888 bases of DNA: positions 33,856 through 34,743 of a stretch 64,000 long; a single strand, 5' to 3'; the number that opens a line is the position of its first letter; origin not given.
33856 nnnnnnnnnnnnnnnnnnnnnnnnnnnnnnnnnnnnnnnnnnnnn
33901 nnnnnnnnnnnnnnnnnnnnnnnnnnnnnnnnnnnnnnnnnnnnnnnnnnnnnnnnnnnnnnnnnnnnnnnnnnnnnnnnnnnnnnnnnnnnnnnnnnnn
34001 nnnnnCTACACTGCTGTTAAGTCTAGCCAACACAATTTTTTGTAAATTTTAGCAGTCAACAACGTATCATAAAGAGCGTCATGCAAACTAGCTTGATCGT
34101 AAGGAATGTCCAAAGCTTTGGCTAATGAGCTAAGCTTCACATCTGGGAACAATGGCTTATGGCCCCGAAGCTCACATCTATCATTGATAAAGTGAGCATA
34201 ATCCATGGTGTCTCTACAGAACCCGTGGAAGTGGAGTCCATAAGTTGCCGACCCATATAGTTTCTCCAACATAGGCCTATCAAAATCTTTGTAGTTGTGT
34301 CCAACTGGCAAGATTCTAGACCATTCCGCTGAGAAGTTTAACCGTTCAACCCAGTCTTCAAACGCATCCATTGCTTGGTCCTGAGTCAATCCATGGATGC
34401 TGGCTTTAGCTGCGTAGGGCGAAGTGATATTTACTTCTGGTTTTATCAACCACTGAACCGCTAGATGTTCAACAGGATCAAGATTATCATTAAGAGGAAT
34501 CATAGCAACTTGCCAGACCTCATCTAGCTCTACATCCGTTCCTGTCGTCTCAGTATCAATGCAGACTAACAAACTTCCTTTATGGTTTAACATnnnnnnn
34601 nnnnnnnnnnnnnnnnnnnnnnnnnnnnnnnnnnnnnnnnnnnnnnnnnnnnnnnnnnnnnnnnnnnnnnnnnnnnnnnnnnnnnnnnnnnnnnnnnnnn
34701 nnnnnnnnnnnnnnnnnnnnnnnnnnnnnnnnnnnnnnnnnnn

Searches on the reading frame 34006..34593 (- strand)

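Call 63: search_protein_families(library=phrogs, proteins=[window:34006-34593:-], max_evalue=0.00001)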
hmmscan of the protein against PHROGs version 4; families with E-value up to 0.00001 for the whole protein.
window:34006-34593:- (195 aa): 2 families
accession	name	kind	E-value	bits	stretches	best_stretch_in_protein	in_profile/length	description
phrog_192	-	DNA, RNA and nucleotide metabolism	3.2e-28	100.2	1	9-188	108-271/397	DNA polymerase exonuclease subunit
phrog_17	-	DNA, RNA and nucleotide metabolism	8e-08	31.7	1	9-188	672-825/1445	DNA polymerase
